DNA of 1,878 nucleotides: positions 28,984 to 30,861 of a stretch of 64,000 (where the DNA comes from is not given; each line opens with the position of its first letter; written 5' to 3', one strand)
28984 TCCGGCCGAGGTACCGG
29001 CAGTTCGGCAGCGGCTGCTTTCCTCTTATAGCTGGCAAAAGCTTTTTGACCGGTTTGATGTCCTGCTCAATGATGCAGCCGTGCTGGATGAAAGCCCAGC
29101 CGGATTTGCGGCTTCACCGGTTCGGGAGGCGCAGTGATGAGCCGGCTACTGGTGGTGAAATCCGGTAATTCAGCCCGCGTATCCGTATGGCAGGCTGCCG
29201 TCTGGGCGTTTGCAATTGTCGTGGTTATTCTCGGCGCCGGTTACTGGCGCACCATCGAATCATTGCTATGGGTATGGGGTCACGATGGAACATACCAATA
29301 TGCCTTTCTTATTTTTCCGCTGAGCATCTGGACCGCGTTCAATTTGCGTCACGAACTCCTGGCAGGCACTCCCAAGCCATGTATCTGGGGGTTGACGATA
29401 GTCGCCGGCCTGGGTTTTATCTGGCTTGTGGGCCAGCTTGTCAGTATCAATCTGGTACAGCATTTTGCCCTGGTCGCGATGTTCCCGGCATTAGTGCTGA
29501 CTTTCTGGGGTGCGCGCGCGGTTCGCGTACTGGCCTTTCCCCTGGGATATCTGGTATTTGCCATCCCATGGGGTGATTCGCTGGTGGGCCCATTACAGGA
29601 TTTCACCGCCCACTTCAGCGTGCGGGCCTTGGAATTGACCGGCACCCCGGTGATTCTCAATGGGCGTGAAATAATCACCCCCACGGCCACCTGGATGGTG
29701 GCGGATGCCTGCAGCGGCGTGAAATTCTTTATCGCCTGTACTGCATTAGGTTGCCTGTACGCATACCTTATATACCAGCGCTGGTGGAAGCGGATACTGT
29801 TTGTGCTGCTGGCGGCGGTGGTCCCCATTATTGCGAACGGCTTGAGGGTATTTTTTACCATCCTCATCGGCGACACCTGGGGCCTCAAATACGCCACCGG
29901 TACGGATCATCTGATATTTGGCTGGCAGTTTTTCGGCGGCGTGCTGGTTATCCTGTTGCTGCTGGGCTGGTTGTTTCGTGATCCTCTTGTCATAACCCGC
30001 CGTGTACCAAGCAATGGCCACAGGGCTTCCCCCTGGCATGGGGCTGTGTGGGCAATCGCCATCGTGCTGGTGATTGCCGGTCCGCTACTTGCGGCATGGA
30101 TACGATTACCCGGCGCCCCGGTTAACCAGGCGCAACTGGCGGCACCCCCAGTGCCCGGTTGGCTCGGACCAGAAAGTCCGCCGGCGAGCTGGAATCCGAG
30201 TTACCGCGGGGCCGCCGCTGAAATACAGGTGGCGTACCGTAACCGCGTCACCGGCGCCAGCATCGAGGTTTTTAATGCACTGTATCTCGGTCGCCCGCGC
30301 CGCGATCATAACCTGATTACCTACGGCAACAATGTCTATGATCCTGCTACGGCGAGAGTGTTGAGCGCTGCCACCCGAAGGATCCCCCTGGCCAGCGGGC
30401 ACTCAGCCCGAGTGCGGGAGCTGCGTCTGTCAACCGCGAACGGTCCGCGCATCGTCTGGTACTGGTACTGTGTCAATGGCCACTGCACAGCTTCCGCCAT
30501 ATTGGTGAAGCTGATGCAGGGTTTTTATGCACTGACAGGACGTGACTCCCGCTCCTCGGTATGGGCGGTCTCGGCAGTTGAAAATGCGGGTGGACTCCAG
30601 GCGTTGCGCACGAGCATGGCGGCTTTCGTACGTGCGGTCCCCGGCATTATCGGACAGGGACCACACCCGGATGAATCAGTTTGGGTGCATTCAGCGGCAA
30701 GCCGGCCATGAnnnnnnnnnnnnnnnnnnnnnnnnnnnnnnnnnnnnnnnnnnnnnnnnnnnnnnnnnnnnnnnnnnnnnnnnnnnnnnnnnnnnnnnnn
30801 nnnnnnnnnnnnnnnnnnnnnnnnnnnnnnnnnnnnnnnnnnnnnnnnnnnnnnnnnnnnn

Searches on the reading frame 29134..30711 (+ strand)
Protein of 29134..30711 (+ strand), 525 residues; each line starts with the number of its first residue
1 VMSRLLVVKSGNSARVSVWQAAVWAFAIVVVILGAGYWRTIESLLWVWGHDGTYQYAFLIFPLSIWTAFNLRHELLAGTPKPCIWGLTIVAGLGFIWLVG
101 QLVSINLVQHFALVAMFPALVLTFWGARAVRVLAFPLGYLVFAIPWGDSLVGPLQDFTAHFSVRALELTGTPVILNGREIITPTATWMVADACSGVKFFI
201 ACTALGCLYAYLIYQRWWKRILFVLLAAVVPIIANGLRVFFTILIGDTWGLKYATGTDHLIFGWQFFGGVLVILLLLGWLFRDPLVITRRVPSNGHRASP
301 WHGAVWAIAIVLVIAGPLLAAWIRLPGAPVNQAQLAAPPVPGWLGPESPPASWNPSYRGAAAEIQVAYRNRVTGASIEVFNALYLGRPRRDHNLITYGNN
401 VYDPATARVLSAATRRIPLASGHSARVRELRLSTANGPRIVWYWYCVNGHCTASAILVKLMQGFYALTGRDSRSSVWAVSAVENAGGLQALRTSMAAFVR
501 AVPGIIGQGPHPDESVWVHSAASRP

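Call 8: search_protein_families(library=ncbifam, proteins=[window:29134-30711:+], max_evalue=0.00001)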
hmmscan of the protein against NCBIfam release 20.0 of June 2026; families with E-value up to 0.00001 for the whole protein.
window:29134-30711:+ (525 aa): 12 families
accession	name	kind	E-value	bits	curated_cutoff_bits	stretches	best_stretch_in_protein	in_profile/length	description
TIGR03109.2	exosort_XrtA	exception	1.8e-86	289.8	208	1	25-283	2-261/261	exosortase A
NF038142.1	exosort_XrtW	exception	2.2e-66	224.2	425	1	26-502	5-486/494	exosortase W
TIGR02602.1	8TM_EpsH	subfamily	3.6e-56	190.4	105.55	1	48-278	4-237/241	exosortase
TIGR04152.1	exosort_VPLPA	exception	4.1e-33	115.2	400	1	48-282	5-243/486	VPLPA-CTERM-specific exosortase XrtD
NF035943.2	exosort_XrtV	exception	3e-26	92.3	313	1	21-281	3-266/270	exosortase V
TIGR02914.1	EpsI_fam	equivalog_domain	2.4e-21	76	42.8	1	337-505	4-169/174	exosortase C-terminal domain/associated protein EpsI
TIGR04178.1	exo_archaeo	signature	5.5e-20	71.5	23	1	188-282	2-96/97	exosortase/archaeosortase family protein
TIGR03113.1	exosort_XrtB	exception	7.3e-14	52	275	1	29-277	8-260/268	exosortase B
TIGR04151.1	exosort_VPDSG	exception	1.9e-11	43.9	300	1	111-281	125-299/306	VPDSG-CTERM-specific exosortase XrtC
TIGR03763.1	cyanoexo_CrtA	exception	1.6e-09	37.6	150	1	154-245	132-223/260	cyanoexosortase A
NF033770.1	exosort_XrtT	exception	8.1e-08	31.2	250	1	56-267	35-253/472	exosortase T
NF033464.1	cyanoexo_CrtC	exception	7.7e-07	28.9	225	1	154-273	148-266/278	cyanoexosortase C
